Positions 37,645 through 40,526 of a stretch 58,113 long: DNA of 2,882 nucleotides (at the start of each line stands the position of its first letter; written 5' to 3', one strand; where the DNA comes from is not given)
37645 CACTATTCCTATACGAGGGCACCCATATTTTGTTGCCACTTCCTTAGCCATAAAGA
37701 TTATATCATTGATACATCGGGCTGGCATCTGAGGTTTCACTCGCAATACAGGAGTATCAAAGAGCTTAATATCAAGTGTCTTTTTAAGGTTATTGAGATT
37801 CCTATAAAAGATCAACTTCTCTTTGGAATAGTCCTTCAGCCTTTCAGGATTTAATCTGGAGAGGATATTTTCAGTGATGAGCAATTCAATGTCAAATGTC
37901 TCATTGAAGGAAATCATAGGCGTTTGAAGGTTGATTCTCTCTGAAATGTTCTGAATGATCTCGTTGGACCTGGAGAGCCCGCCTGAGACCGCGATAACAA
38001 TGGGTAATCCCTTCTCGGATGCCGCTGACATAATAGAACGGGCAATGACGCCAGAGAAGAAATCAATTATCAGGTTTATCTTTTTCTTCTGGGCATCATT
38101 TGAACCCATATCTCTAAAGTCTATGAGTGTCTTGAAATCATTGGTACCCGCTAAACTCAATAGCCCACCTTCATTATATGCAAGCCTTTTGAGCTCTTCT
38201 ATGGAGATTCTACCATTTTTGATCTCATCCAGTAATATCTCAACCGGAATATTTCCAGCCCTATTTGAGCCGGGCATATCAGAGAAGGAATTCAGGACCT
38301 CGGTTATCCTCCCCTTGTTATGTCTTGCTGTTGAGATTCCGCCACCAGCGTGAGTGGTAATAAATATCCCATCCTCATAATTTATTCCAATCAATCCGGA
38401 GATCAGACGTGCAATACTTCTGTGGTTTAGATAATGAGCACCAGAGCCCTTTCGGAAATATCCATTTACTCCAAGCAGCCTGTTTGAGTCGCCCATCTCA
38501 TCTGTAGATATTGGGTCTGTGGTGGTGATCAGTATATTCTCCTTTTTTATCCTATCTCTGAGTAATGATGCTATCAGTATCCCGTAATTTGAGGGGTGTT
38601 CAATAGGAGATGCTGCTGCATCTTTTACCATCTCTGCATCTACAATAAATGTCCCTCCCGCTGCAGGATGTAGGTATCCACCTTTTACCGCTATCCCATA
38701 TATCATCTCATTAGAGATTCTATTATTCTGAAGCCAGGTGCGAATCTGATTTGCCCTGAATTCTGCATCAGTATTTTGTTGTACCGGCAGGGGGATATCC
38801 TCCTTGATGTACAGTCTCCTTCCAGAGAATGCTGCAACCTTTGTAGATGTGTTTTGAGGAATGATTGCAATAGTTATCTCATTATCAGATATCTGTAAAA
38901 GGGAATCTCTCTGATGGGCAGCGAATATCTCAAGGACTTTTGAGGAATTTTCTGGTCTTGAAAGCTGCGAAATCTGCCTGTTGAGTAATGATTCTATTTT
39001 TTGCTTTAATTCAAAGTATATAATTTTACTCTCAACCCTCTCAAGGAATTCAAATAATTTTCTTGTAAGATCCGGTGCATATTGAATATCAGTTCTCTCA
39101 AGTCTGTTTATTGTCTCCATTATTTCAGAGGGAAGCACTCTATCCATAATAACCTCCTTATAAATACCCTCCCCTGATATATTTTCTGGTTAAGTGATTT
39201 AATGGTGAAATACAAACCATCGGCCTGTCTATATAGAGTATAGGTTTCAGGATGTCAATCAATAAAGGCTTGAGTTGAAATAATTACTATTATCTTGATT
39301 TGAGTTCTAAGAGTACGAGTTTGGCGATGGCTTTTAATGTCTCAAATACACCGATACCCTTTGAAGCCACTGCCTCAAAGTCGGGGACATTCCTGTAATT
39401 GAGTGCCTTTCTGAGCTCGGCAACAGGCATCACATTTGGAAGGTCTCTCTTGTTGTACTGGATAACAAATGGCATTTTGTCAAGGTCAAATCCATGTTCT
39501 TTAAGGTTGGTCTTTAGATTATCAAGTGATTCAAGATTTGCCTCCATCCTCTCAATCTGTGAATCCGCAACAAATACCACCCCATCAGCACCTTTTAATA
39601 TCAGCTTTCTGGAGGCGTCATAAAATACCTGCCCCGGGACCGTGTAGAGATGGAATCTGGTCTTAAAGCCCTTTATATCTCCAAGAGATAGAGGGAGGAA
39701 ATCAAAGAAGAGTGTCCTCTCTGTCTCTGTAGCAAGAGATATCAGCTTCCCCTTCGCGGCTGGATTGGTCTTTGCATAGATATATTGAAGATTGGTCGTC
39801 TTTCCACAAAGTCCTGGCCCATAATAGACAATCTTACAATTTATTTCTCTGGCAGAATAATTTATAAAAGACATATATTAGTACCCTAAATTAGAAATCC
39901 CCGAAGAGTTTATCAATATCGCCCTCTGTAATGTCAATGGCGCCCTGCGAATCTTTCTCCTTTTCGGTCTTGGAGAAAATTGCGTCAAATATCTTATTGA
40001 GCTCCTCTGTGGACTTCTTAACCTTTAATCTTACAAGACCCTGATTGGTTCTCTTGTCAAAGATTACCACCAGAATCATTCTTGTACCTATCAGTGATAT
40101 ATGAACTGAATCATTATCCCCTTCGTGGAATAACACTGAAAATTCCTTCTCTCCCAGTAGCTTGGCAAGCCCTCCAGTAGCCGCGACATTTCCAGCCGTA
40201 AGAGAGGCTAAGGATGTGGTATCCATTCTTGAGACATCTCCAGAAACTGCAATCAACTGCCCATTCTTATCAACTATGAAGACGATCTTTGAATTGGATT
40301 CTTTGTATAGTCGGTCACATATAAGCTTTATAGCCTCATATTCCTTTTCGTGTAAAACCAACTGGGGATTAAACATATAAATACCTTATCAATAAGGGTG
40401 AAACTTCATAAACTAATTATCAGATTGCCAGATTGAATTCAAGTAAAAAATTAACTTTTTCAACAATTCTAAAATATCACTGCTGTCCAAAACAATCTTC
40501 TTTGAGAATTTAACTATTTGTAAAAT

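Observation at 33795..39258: Compact operon joining acyl-CoA formation, a Pat-like GNAT acyltransferase and an HDAC-type deacylase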

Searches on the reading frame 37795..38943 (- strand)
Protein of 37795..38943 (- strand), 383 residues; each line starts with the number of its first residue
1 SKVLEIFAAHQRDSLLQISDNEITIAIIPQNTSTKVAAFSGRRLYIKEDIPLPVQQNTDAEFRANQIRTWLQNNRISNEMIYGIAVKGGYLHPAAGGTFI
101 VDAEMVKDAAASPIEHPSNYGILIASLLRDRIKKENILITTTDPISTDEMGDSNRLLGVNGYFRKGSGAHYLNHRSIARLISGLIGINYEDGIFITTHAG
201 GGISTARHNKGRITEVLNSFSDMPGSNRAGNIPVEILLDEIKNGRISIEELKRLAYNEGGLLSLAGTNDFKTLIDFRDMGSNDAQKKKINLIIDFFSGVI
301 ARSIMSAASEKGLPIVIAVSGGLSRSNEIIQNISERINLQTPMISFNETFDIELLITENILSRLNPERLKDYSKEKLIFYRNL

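Call 20: search_solved_structures(query=window:37795-38943:-, max_evalue=0.01, show_alignments=2)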
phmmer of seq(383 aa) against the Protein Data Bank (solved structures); distinct sequences matched with E-value up to 0.01: 15.
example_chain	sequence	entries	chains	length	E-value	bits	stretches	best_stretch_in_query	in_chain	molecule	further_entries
1x9j_A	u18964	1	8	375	1.7e-34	122.7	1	26-376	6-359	Probable butyrate kinase 2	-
1saz_A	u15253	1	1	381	1.8e-34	122.6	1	26-376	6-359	Probable butyrate kinase 2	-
7fj7_A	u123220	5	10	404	0.00032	23.1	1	167-324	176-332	Probable propionate kinase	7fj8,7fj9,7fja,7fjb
1tuu_A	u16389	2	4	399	0.00032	23.1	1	167-304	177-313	Acetate kinase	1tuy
1g99_A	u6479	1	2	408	0.00033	23.1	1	167-304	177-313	ACETATE KINASE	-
4fwl_A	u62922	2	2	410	0.00038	22.9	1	167-332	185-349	Propionate kinase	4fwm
4xh4_A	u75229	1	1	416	0.00038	22.9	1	167-332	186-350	Propionate kinase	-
4xh5_A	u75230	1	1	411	0.00038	22.9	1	167-332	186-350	Propionate kinase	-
4xh1_A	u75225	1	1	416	0.00039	22.9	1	167-332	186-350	Propionate kinase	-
1x3m_A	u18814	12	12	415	0.00039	22.9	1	167-332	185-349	Propionate kinase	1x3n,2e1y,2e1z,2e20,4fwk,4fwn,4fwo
3sk3_A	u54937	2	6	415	0.00074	21.9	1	105-333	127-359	Acetate kinase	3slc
6ioy_A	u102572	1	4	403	0.00079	21.8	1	165-324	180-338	Acetate kinase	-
4dq8_A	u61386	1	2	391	0.0043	19.4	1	167-283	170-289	Acetate kinase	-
2iir_A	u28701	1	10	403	0.0061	18.9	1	165-324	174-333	Acetate kinase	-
4ijn_A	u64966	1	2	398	0.0094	18.3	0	165-285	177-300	Acetate kinase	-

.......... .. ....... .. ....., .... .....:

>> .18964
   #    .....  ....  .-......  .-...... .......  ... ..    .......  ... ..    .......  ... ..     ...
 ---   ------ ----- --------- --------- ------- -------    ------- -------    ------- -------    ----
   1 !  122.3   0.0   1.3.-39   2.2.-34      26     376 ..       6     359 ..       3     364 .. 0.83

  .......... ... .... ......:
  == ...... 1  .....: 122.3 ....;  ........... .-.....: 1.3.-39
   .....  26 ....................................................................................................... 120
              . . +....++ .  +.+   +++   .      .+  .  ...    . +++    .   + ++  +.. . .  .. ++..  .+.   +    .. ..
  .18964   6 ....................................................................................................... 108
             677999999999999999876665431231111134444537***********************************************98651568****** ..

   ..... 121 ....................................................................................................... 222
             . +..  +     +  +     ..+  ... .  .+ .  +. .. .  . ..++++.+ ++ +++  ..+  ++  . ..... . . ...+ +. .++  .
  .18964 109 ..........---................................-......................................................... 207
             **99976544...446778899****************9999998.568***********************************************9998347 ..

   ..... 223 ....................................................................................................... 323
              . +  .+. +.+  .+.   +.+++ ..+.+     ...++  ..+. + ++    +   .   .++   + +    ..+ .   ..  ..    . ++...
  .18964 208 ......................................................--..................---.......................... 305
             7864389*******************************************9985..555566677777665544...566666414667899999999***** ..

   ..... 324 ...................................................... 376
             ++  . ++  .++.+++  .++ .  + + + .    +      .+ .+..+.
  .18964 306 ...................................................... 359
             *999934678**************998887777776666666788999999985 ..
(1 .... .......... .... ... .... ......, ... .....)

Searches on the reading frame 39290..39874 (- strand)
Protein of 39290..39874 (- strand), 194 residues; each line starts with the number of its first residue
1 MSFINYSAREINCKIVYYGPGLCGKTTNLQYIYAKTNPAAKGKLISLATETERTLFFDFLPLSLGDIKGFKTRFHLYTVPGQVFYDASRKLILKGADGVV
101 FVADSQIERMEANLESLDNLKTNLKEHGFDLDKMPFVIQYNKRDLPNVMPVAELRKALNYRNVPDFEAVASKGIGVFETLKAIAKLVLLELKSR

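Call 3: search_protein_families(library=pfam, proteins=[window:39290-39874:-], max_evalue=0.01)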
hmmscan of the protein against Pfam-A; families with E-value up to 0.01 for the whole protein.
window:39290-39874:- (194 aa): 3 families
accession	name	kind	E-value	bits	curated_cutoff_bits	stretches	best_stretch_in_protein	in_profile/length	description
PF00025.27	Arf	-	1.1e-07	31.9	22.3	1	71-165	57-147/174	ADP-ribosylation factor family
PF00071.28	Ras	-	0.0012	18.9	21.6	1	49-187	26-160/162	Ras family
PF04670.18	Gtr1_RagA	-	0.0059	16.5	22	1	14-127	1-108/232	Gtr1/RagA G protein conserved region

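Call 4: search_protein_families(library=ncbifam, proteins=[window:39290-39874:-], max_evalue=0.01)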
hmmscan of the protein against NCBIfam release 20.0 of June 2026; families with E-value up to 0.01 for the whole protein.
window:39290-39874:- (194 aa): 1 family
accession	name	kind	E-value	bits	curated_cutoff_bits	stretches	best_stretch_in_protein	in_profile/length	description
TIGR00231.1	small_GTP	domain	7.6e-06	25.8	42.5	1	13-173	4-154/164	GTP-binding protein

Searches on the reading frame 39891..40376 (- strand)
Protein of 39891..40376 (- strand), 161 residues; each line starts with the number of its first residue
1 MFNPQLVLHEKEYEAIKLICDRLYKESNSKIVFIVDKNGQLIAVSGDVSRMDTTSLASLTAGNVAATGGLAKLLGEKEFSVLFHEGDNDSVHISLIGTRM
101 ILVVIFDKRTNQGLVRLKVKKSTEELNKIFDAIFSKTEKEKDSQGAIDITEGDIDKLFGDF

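Call 3: search_protein_families(library=pfam, proteins=[window:39891-40376:-], max_evalue=0.01)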
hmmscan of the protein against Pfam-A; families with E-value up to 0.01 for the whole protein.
window:39891-40376:- (161 aa): 1 family
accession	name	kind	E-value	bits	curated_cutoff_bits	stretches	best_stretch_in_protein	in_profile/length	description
PF03259.23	Robl_LC7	-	4.6e-15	55.6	23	1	17-106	3-91/91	Roadblock/LC7 domain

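Call 4: search_protein_families(library=ncbifam, proteins=[window:39891-40376:-], max_evalue=0.01)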
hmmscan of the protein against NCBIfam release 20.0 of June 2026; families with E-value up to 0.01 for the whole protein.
window:39891-40376:- (161 aa): 1 family
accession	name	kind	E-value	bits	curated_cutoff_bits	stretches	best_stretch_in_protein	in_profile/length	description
NF052242.1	GTPaseActivMglBThm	equivalog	3.8e-24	85.6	200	1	1-143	1-146/161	GTPase-activating protein MglB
